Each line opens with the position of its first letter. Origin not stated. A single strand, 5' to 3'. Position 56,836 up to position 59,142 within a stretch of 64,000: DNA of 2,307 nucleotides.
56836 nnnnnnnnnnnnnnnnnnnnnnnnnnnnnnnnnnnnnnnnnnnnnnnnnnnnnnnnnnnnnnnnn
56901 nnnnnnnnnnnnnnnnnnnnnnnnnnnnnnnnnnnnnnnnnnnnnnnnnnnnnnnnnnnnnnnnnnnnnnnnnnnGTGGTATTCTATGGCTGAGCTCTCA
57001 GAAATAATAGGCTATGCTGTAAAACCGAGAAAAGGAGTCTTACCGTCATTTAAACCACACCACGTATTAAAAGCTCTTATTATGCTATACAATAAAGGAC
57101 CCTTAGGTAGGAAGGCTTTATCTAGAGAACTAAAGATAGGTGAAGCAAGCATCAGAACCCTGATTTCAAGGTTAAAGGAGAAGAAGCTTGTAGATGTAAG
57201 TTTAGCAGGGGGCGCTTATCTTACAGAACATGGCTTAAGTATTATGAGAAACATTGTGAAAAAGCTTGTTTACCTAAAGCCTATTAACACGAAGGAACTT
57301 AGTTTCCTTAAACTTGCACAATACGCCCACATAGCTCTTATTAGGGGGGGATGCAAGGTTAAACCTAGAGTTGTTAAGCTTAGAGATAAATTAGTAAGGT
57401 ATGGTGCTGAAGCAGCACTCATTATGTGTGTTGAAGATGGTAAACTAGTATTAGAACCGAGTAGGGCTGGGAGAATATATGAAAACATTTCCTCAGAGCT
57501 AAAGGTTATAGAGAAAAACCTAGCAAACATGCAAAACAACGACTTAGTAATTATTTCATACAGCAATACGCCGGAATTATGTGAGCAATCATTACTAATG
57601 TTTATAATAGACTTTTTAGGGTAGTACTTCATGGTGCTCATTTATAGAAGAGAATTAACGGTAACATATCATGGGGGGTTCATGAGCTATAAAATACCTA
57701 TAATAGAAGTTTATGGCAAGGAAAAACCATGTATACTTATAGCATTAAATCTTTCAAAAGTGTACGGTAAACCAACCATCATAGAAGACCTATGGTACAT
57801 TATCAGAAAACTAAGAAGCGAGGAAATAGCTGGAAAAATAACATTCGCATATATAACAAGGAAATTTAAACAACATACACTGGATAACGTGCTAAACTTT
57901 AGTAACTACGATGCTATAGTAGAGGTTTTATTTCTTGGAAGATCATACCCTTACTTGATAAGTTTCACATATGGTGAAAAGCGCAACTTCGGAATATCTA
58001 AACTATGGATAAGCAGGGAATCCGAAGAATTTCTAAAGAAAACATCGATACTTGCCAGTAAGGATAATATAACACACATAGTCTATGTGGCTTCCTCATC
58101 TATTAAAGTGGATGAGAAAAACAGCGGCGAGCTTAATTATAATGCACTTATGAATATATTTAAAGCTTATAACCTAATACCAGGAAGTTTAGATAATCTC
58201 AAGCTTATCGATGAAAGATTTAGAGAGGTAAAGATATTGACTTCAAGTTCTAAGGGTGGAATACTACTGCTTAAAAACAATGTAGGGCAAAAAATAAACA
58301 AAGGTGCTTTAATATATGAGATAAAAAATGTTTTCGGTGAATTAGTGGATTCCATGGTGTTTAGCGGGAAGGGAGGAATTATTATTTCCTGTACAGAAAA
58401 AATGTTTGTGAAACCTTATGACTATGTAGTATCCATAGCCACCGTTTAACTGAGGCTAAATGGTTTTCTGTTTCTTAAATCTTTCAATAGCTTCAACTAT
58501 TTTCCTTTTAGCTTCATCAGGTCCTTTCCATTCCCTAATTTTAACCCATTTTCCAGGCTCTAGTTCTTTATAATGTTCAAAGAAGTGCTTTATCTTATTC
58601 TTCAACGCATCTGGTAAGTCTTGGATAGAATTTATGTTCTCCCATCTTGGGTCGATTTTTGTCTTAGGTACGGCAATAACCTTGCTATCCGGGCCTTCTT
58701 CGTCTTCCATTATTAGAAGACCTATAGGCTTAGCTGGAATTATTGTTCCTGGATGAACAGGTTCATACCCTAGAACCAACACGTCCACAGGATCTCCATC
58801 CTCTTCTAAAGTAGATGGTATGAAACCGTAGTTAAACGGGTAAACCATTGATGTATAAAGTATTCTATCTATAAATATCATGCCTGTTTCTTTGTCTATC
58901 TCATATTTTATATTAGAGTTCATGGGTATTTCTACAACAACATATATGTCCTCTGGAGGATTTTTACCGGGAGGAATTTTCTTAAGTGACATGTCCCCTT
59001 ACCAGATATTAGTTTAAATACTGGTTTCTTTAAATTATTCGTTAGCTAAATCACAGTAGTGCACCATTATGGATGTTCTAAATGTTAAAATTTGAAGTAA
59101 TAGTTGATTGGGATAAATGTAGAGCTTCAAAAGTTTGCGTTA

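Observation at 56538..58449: Minimal GGDEF-like domain protein with degenerate GTEET motif in a three-gene operon with a wHTH protein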

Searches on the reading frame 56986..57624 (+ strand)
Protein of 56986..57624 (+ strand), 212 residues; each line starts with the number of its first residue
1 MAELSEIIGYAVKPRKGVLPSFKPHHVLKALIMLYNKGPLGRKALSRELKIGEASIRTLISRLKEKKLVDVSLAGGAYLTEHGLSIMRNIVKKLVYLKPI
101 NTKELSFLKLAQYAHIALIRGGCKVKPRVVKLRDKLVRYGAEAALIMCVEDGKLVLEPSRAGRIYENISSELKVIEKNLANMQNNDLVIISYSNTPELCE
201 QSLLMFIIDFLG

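Call 3: search_protein_families(library=pfam, proteins=[window:56986-57624:+], max_evalue=1)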
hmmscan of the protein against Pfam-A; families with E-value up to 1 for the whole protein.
window:56986-57624:+ (212 aa): 14 families
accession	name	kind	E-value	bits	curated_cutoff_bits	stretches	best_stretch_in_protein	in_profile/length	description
PF22167.2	PH0730-like_N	-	1.1e-10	41.9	30.2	1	34-83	10-58/60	PH0730-like, N-terminal domain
PF14544.11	DUF4443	-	2.3e-10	40.8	27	1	116-205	7-94/100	Domain of unknown function (DUF4443)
PF21715.3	CggR_N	-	1.6e-08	34.5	30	1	34-90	12-67/71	CggR N-terminal DNA binding domain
PF02002.24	TFIIE_alpha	-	0.00033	20.9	22.9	1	23-71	11-59/105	TFIIE alpha subunit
PF08461.16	HTH_12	-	0.0046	17.3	21.4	1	37-87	11-66/66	Ribonuclease R winged-helix domain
PF01325.25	Fe_dep_repress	-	0.0071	17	26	1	27-76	9-59/60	Iron dependent repressor, N-terminal DNA binding domain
PF24409.1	wHTH-PRTase_assc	-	0.0083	16.6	27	1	31-92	3-60/83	wHTH-PRTase associated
PF01978.25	TrmB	-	0.0093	16.2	25.6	1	29-72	12-55/68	Sugar-specific transcriptional regulator TrmB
PF02082.26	Rrf2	-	0.039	14.5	30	1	27-71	8-55/132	Iron-dependent Transcriptional regulator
PF03965.22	Penicillinase_R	-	0.049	14.4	22.6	1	43-78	25-60/115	Penicillinase repressor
PF12802.13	MarR_2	-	0.11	13.1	27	1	30-71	10-52/61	MarR family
PF03444.21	HrcA_DNA-bdg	-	0.13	12.4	21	1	26-70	8-54/79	Winged helix-turn-helix transcription repressor, HrcA DNA-binding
PF01047.28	MarR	-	0.18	12.1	24.6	1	29-70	7-48/59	MarR family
PF18918.5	DUF5669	-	0.19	11.7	25.9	1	58-92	38-70/76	Family of unknown function (DUF5669)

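Call 4: search_protein_families(library=ncbifam, proteins=[window:56986-57624:+], max_evalue=1)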
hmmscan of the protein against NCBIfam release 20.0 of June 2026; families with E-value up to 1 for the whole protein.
window:56986-57624:+ (212 aa): 1 family
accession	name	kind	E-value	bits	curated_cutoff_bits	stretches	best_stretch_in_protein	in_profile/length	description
TIGR01884.1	cas_HTH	subfamily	0.2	11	60.2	1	28-71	145-188/202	CRISPR-associated CARF protein Csa3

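Call 28: search_protein_families(library=padloc, proteins=[window:56986-57624:+], max_evalue=1)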
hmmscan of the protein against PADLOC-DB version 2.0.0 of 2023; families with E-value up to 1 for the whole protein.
window:56986-57624:+ (212 aa): 3 families
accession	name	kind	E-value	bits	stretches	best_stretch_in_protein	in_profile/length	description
PDLC01044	Csa3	-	0.0023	15.9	1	27-86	138-193/194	Type I-A associated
PDLC01848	CARF3--CARF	-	0.0068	14.1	1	36-87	147-193/197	-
PDLC01268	CasR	-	0.0083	14.1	1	3-78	108-175/179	"CAS-I,CAS-II,CAS-III,CAS-IV,CAS-V,CAS-VI; associated_signaling"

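Call 29: search_solved_structures(query=window:56986-57624:+, max_evalue=1, show_alignments=2)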
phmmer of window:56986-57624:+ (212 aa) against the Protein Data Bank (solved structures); distinct sequences matched with E-value up to 1: 5.
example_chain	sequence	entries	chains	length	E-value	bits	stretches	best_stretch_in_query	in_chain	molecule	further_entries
2p8t_A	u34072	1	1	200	1.4e-13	54.6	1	9-202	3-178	Hypothetical protein PH0730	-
7oyk_AAA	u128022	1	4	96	0.00024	24.4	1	35-88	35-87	Central glycolytic genes regulator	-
8r3g_C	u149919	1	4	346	0.001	22.4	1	37-95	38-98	Central glycolytic genes regulator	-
2o0m_A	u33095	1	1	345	0.0051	20.1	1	32-92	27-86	Transcriptional regulator, SorC family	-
8pvt_A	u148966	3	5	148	0.72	13.1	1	26-91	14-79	Iron dependent repressor, putative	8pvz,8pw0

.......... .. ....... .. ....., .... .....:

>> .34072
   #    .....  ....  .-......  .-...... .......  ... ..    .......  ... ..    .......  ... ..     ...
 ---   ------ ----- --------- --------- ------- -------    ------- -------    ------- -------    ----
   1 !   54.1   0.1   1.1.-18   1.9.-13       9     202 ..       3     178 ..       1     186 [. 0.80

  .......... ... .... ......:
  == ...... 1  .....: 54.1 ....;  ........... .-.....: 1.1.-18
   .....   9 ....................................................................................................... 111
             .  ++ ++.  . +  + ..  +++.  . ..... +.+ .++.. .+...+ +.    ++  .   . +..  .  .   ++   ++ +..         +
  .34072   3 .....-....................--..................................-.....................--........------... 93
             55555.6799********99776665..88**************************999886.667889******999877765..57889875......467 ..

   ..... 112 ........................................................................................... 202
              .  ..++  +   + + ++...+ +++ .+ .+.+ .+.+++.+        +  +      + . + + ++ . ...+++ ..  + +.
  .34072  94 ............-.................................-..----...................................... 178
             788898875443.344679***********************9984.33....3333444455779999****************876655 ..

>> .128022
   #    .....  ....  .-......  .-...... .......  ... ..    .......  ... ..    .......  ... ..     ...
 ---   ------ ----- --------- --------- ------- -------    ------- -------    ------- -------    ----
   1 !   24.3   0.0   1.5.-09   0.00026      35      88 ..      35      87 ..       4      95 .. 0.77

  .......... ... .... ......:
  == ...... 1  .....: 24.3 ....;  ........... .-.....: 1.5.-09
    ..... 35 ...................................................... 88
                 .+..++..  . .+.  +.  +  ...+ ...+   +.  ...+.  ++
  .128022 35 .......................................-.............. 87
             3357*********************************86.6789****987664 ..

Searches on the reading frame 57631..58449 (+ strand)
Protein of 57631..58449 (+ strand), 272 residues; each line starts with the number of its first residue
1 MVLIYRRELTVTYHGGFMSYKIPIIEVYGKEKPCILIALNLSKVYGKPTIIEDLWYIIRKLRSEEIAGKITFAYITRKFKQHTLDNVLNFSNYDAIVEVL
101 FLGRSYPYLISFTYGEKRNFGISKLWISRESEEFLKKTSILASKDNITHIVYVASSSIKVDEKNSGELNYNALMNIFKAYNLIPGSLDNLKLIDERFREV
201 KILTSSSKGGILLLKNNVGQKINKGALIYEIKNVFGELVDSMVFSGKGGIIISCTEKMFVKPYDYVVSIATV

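Call 3: search_protein_families(library=pfam, proteins=[window:57631-58449:+], max_evalue=1)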
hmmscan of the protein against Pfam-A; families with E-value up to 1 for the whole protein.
window:57631-58449:+ (272 aa): 1 family
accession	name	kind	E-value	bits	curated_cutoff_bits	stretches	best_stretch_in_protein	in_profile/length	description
PF23724.1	Dredd_2nd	-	0.29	11.9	27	0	154-182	59-87/99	Caspase-8, second domain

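Call 4: search_protein_families(library=ncbifam, proteins=[window:57631-58449:+], max_evalue=1)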
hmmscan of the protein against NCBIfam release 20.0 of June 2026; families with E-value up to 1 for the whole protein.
window:57631-58449:+ (272 aa): 0 families

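Call 28: search_protein_families(library=padloc, proteins=[window:57631-58449:+], max_evalue=1)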
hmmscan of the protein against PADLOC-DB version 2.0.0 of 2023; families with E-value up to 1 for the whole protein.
window:57631-58449:+ (272 aa): 0 families

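Call 30: search_solved_structures(query=window:57631-58449:+, max_evalue=10, show_alignments=2)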
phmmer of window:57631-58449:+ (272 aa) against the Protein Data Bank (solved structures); distinct sequences matched with E-value up to 10: 0.

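Call 41: find_homologous_proteins(query=window:57631-58449:+, max_evalue=0.001)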
Query window:57631-58449:+ (272 aa): 4 proteins with E <= 0.001 among 749 candidates.
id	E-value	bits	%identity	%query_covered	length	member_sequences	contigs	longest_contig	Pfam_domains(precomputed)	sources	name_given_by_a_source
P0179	2.7e-153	527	89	100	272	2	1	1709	-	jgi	-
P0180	1.3e-152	525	90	100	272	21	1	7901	-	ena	-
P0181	2.0e-115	403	71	100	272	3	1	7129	-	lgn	-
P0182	4.5e-112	392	65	100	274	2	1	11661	-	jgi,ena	-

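Call 54: predict_structure(alignment_id=A3)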
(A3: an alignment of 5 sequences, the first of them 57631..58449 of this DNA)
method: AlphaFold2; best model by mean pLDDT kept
length: 272 residues; sequences in the alignment: 5
mean_pLDDT: 35.3   pTM: 0.26
mean pLDDT of the five models: 35.3, 34.8, 34.5, 33.7, 33.0
residues with pLDDT >= 90: 0; 70-90: 1; 50-70: 16; < 50: 255
segments of 3 or more residues with pLDDT < 50: 1-214, 216-222, 230-237, 248-272
pLDDT, mean of each block of 10 residues (from residue 1): 32 34 37 37 35 44 39 31 35 27 25 24 27 30 26 35 40 44 35 27 32 45 59 44 53 29 27 24
secondary structure, 60 per line:
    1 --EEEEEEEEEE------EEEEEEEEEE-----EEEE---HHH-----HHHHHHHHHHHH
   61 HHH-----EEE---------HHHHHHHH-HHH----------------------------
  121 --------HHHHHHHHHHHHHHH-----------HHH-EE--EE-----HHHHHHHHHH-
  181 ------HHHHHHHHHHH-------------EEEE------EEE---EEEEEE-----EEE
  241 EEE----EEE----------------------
elements in order: E3-12 E19-28 E34-37 H49-63 E69-71 H81-88 H129-143 H170-179 H187-197 E211-214 E221-223 E227-232 E238-243 E248-250

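Call 65: search_solved_structures(query=A5, max_evalue=10, show_alignments=2)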
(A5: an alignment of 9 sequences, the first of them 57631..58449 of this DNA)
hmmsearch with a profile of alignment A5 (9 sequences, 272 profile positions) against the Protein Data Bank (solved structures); distinct sequences matched with E-value up to 10: 7.
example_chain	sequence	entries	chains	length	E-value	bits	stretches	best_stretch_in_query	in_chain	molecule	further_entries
8esq_H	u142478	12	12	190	0.027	16.9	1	216-256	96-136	60S ribosomal protein L9-A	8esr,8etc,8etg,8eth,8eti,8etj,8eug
9axt_BU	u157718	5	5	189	0.029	16.8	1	217-256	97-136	Large ribosomal subunit protein uL6B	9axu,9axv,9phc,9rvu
3lxu_X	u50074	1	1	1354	0.15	14.4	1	184-247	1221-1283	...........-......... 2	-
1ghj_A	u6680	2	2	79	0.29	13.5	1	206-256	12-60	E2, THE DIHYDROLIPOAMIDE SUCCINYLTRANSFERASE COMPONENT OF 2-OXOGLUTARATE DEHYDROGENASE COM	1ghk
8ein_A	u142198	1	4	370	0.69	12.3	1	210-258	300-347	Succinylglutamate desuccinylase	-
8eip_A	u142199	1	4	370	0.69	12.3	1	210-258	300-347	Succinylglutamate desuccinylase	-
3duf_I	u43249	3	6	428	2.3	10.6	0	166-221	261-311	Dihydrolipoyllysine-residue acetyltransferase component of pyruvate dehydrogenase complex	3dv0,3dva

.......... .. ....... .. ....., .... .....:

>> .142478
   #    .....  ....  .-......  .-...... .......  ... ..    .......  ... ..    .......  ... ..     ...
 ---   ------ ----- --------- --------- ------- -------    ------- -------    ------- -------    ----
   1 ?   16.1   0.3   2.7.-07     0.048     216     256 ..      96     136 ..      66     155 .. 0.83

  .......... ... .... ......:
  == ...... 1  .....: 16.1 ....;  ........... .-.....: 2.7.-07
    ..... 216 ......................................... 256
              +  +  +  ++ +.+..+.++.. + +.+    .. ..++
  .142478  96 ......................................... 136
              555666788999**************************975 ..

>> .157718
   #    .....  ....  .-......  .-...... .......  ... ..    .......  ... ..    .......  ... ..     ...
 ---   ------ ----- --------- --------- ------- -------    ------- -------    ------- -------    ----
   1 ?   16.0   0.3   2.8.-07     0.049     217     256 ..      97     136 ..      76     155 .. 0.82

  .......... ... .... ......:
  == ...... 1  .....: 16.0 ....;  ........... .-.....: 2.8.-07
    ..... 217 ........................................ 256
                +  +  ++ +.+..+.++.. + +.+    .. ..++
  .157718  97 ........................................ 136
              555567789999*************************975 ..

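Call 66: search_protein_families(library=pfam, alignment_id=A5, max_evalue=1)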
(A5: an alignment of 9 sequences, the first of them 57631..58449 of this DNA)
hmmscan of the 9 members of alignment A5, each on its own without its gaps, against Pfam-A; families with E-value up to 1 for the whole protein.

A. member 1, window:57631-58449:+ (272 aa): 1 family
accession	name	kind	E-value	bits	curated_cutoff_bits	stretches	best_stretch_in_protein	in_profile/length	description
PF23724.1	Dredd_2nd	-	0.29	11.9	27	0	154-182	59-87/99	Caspase-8, second domain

B. families by the number of members that match (of 9 scanned): 13 families
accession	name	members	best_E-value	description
PF00364.28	Biotin_lipoyl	2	0.00044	Biotin-requiring enzyme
PF13375.12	RnfC_N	2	0.0033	RnfC Barrel sandwich hybrid domain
PF21120.3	MCM_WH_arc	1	0.01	Archaeal MCM, winged-helix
PF04941.17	LEF-8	1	0.02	Late expression factor 8 (LEF-8)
PF13533.13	Biotin_lipoyl_2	1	0.025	Biotin-lipoyl like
PF09891.15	DUF2118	1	0.045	Uncharacterized protein conserved in archaea (DUF2118)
PF08998.16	Epsilon_antitox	1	0.078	Bacterial epsilon antitoxin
PF13981.11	SopA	1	0.11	SopA-like central domain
PF16576.10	HlyD_D23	1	0.16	Barrel-sandwich domain of CusB or HlyD membrane-fusion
PF07831.19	PYNP_C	1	0.21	Pyrimidine nucleoside phosphorylase C-terminal domain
PF13110.11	DUF3966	1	0.28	Protein of unknown function (DUF3966)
PF23724.1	Dredd_2nd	1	0.29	Caspase-8, second domain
PF18692.7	DUF5640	1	0.36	Family of unknown function (DUF5640)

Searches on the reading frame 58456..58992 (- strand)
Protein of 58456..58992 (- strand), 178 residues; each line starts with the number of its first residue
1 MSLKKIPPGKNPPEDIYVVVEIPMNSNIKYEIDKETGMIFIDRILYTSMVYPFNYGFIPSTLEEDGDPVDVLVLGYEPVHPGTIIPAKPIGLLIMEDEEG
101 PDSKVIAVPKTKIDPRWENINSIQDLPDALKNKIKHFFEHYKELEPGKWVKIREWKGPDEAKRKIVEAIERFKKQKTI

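Call 3: search_protein_families(library=pfam, proteins=[window:58456-58992:-], max_evalue=1)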
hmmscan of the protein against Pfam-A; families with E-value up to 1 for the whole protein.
window:58456-58992:- (178 aa): 3 families
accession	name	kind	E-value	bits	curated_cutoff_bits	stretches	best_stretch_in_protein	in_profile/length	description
PF00719.24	Pyrophosphatase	-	2.2e-63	213.1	23.5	1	18-173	1-153/153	Inorganic pyrophosphatase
PF24343.1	OB_DEPS-1_1st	-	0.12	13.5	27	1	95-173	21-83/84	P-granule-associated protein DEPS-1, first OB-fold domain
PF18533.6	DUF5622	-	0.32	11.6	25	0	96-135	25-65/66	Domain of unknown function (DUF5622)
